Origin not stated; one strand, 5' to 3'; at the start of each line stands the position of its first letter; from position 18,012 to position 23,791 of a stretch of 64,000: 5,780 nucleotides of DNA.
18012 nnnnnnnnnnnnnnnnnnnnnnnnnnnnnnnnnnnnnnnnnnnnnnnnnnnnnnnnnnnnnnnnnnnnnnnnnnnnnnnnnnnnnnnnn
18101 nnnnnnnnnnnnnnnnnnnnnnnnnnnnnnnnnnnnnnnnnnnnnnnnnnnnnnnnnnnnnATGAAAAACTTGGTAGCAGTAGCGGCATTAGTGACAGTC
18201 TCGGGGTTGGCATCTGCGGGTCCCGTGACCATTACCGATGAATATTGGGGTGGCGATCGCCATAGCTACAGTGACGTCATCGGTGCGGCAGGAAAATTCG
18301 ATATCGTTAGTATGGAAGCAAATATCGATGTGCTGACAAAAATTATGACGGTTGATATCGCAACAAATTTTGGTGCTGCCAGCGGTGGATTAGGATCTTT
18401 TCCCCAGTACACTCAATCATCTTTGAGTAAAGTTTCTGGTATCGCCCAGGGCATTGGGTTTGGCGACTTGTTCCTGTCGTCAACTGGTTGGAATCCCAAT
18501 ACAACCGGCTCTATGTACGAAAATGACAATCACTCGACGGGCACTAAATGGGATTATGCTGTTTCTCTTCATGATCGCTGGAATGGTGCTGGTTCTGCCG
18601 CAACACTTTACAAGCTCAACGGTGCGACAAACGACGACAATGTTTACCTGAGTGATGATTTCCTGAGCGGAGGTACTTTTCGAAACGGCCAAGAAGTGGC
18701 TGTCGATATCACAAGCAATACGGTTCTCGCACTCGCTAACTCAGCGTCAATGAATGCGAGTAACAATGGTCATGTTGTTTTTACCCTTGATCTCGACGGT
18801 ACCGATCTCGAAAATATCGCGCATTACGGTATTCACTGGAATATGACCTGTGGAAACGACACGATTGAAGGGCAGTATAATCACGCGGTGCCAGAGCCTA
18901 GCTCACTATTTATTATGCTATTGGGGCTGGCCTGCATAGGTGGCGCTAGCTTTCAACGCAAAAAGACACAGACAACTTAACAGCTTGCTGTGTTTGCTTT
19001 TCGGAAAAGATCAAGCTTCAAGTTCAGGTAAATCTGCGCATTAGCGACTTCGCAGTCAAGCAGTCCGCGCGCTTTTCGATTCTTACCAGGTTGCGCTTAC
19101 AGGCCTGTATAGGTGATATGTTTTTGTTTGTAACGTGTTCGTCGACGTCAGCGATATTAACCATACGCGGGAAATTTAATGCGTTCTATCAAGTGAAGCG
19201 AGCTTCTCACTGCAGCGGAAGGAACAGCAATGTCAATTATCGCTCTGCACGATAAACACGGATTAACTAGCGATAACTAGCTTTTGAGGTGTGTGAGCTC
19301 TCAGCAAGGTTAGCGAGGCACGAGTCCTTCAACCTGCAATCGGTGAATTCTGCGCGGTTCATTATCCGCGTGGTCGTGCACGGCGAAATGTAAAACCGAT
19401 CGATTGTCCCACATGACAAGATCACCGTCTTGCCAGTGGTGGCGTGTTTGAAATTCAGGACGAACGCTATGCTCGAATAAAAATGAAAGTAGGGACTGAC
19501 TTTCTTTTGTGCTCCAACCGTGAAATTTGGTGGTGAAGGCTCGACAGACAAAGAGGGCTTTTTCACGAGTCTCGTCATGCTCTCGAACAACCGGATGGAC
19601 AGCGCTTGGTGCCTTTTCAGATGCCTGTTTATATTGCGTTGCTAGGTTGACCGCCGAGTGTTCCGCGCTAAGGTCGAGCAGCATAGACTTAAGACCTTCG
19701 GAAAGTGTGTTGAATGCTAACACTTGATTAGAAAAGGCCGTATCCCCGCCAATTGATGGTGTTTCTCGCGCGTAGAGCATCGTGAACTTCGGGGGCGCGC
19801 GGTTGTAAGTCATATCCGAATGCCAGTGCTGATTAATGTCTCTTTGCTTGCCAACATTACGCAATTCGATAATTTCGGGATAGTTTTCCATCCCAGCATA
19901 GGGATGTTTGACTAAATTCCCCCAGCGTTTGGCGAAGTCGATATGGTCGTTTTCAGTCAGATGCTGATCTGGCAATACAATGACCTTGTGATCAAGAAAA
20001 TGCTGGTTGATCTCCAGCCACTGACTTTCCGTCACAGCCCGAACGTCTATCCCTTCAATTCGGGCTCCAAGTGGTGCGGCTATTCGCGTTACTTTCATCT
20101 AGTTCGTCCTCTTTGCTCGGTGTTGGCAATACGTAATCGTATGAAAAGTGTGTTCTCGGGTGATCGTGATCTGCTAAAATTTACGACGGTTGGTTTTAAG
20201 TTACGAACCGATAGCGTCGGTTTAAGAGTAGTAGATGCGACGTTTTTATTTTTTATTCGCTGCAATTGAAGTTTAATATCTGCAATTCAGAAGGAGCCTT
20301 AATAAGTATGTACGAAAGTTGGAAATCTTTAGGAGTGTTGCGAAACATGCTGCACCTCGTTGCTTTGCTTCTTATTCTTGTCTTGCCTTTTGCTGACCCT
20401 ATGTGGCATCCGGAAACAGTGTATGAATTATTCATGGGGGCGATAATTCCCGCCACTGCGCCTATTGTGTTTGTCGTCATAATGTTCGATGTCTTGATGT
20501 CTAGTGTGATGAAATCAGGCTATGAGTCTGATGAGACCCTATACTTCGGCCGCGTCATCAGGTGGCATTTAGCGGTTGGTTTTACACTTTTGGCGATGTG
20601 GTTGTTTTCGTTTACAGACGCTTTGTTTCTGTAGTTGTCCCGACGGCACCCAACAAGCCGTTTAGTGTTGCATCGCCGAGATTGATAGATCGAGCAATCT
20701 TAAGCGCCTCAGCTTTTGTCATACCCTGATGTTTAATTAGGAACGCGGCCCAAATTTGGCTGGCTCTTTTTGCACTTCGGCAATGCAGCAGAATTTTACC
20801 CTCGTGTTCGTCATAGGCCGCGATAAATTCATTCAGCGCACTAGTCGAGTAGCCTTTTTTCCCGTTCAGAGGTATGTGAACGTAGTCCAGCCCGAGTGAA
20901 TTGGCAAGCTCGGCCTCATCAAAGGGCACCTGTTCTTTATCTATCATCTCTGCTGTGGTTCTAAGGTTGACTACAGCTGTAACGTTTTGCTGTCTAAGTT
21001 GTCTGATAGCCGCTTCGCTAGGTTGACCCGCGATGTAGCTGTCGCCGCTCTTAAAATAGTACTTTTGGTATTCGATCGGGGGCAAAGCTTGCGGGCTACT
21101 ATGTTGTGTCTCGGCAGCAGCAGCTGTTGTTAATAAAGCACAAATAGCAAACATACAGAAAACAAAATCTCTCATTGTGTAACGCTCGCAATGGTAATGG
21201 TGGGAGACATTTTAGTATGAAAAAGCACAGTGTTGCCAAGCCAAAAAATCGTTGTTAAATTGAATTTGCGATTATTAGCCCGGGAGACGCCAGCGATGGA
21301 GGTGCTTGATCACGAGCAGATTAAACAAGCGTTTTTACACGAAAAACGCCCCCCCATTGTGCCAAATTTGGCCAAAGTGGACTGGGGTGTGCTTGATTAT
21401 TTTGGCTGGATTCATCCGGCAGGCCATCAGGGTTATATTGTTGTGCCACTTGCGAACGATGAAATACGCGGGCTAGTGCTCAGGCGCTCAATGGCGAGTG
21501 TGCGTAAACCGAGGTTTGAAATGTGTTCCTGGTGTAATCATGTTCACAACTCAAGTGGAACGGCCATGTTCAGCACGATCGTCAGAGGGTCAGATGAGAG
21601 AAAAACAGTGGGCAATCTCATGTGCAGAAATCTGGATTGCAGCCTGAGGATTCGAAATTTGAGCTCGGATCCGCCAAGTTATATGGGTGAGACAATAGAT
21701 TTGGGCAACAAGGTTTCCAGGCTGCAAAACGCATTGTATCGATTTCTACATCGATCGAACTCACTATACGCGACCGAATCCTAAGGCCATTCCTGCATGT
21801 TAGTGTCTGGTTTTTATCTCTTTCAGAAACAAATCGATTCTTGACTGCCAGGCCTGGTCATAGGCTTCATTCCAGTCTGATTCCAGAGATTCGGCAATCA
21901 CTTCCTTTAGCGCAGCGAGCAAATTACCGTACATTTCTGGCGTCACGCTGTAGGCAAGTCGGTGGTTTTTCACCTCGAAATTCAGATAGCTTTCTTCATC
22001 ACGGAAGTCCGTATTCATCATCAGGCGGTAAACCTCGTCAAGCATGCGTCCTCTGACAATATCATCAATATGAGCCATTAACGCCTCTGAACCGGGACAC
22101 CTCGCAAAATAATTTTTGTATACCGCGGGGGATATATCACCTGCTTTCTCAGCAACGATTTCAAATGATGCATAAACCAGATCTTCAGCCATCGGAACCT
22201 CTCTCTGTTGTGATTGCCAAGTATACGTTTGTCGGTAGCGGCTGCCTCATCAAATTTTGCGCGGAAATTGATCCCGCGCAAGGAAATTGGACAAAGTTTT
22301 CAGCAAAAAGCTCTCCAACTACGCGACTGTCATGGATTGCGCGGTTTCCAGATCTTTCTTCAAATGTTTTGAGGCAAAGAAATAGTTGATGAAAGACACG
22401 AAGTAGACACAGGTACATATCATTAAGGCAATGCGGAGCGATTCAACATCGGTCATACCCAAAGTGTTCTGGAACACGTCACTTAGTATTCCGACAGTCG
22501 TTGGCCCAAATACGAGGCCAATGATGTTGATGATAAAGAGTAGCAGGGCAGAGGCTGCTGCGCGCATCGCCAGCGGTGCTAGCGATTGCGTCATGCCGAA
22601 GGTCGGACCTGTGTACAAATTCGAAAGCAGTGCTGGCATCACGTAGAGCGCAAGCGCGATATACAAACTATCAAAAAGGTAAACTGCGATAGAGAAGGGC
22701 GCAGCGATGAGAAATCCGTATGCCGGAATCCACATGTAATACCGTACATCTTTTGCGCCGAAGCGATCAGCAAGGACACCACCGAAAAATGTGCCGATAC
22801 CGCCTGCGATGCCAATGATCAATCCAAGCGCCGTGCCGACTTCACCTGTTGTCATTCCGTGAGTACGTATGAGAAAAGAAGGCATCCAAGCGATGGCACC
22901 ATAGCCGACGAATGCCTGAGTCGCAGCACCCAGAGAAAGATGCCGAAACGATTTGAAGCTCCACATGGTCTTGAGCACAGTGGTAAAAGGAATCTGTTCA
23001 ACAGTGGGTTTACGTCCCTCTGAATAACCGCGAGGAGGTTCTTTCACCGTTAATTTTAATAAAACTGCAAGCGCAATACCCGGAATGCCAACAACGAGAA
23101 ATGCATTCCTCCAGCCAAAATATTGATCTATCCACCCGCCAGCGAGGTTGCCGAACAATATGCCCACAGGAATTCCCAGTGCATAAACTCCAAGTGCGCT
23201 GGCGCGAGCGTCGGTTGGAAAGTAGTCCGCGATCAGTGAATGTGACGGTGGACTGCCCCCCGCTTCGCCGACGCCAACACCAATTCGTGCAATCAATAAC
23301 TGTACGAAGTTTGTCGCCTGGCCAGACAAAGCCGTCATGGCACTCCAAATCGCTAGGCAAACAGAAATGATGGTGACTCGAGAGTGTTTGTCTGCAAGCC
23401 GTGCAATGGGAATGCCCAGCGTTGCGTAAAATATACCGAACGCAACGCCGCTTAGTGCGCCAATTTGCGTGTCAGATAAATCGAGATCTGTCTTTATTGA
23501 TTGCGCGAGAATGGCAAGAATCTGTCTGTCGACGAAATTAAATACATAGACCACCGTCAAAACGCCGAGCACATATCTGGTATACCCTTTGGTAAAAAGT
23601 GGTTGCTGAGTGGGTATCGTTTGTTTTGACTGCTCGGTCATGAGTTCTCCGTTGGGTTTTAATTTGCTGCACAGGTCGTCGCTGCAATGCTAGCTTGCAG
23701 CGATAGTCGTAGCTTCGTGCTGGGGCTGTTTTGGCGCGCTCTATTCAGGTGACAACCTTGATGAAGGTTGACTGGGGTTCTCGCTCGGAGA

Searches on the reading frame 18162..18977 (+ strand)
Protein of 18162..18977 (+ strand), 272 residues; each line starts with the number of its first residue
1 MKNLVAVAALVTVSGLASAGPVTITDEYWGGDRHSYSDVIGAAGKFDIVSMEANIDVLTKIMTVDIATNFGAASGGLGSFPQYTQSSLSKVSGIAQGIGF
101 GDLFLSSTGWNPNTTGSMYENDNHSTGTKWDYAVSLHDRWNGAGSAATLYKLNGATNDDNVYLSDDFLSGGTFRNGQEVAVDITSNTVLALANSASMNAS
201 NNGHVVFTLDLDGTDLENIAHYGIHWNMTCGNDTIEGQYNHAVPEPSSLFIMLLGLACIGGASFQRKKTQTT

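Call 4: search_protein_families(library=pfam, proteins=[window:18162-18977:+], max_evalue=1)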
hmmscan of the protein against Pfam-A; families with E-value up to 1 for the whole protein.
window:18162-18977:+ (272 aa): 2 families
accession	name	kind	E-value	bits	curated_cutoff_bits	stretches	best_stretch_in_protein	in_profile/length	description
PF07589.16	PEP-CTERM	-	1.2e-05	25.6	20.7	1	242-267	1-24/24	PEP-CTERM motif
PF03767.20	Acid_phosphat_B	-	0.11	12.4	27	1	183-227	56-100/230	HAD superfamily, subfamily IIIB (Acid phosphatase)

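Call 5: search_protein_families(library=ncbifam, proteins=[window:18162-18977:+], max_evalue=1)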
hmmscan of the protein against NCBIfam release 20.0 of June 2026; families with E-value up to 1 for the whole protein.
window:18162-18977:+ (272 aa): 7 families
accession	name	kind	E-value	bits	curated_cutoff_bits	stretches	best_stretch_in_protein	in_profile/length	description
TIGR02595.1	PEP_CTERM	domain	0.00018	22.1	16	1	243-268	1-23/24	PEP-CTERM sorting domain-containing protein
NF038126.1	PEP_CTERM_FxDxF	subfamily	0.0013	19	50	1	153-266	69-165/165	FxDxF family PEP-CTERM protein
NF035944.1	PEPxxWA-CTERM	domain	0.0032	17.4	35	1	243-262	1-20/24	PEPxxWA-CTERM sorting domain-containing protein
NF038129.1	PEP_NF038129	equivalog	0.007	16.2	65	1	240-262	168-190/194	NF038129 family PEP-CTERM protein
NF041538.1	PEP_EDSA_1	subfamily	0.024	14.3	100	1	235-263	276-304/307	EDSAP-1 family PEP-CTERM protein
NF038120.1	PEP_CTERM_QFxxD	subfamily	0.026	14.4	80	1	240-265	190-213/215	NF038120 family PEP-CTERM protein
NF038119.1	PEP_CTERM_MHFG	equivalog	0.11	12.8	100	1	233-266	226-259/260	MHFG family PEP-CTERM protein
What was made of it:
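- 18162..18980 (+): PEP-CTERM cargo protein (272 aa). PF07589 and TIGR02595 (calls 4, 5).
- On PEP-CTERM cargo proteins (PF07589 / TIGR02595): A and B have no PF07589 or TIGR02595 hit, unlike the gene at 18162 (calls 4, 5).
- Checked: The gene at 18162..18980 is a PEP-CTERM protein (PF07589, TIGR02595; calls 4, 5).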

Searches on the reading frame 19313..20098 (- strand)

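Call 10: search_protein_families(library=ncbifam, proteins=[window:19313-20098:-], max_evalue=0.00001)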
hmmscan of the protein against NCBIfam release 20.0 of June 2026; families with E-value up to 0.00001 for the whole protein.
window:19313-20098:- (262 aa): 3 families
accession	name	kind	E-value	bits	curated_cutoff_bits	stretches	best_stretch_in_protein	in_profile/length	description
NF007104.0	PRK09553.1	equivalog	2.9e-64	217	313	1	2-260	6-277/282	taurine dioxygenase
NF049937.1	CMthFAOxDecarbScoE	equivalog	3.6e-29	101.8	400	1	2-256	2-283/295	(3R)-3-[(carboxymethyl)amino]fatty acid oxygenase/decarboxylase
NF045815.1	Neo-PentlctneFsynPtlD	equivalog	3.7e-21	75.7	550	1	1-253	1-282/301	neopentalenolactone/pentalenolactone F synthase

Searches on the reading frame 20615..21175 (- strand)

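Call 10: search_protein_families(library=ncbifam, proteins=[window:20615-21175:-], max_evalue=0.00001)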
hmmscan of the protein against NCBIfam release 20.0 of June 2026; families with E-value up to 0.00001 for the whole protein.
window:20615-21175:- (187 aa): 2 families
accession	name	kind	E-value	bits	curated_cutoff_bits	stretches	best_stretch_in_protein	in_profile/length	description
NF040641.1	bifunc_ST_SDO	equivalog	8.7e-14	51.2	625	1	47-165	8-124/423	bifunctional sulfur transferase/dioxygenase Blh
TIGR01244.1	TIGR01244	subfamily_domain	2.9e-09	37.1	85.85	1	46-161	9-121/135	TIGR01244 family sulfur transferase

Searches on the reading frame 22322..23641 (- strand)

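Call 56: search_protein_families(library=ncbifam, proteins=[window:22322-23641:-], max_evalue=1e-10)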
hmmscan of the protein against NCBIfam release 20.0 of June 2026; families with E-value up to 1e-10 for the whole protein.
window:22322-23641:- (440 aa): 16 families
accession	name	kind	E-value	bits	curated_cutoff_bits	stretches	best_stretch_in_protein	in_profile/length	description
TIGR00893.1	2A0114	subfamily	3.9e-40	138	395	1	30-389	1-373/399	D-galactonate transporter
TIGR00895.1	2A0115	subfamily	1.6e-34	119.5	418.55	1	20-204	14-197/398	aromatic acid/H+ symport family MFS transporter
TIGR00881.1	2A0104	subfamily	1.5e-24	86.8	407.75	1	30-391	2-374/379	phosphoglycerate transporter protein PgtP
NF008586.0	PRK11551.1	equivalog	5.4e-20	71.7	410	1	24-362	16-344/406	3-(3-hydroxy-phenyl)propionate transporter MhpT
TIGR00880.1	2_A_01_02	superfamily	2.4e-18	66.6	131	1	67-201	6-140/141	multidrug resistance protein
TIGR00711.1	efflux_EmrB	subfamily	1.1e-17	64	230.2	1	25-201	4-179/485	DHA2 family efflux MFS transporter permease subunit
NF002921.0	PRK03545.1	equivalog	3e-16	59.4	401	1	31-317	22-295/396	sugar transporter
TIGR00883.1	2A0106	subfamily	9.7e-16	57.8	443.45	1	175-395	167-387/400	metabolite/H+ symporter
NF000031.1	MFS_efflux_LmrA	exception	1.1e-14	54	850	1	22-195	29-202/484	lincomycin efflux MFS transporter Lmr(A)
TIGR02332.1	HpaX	equivalog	1.9e-14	53.7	615.4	1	22-202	7-192/412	4-hydroxyphenylacetate permease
NF008963.0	PRK12307.1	equivalog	7.9e-13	48.3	637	1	30-320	25-318/426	MFS transporter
NF033135.1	cmx_cmrA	equivalog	9.5e-13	47.9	400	1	41-391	21-353/374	Cmx/CmrA family chloramphenicol efflux MFS transporter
NF053517.1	HbztTptrPcaK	equivalog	9.9e-13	47.8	770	1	22-203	19-198/437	4-hydroxybenzoate transporter PcaK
TIGR00894.1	2A0114euk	subfamily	1.1e-12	47.2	626.45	1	62-203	81-223/465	Na(+)-dependent inorganic phosphate cotransporter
NF003024.0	PRK03893.1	subfamily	6.7e-12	45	604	1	32-202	30-198/497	sialate:H+ symport family MFS transporter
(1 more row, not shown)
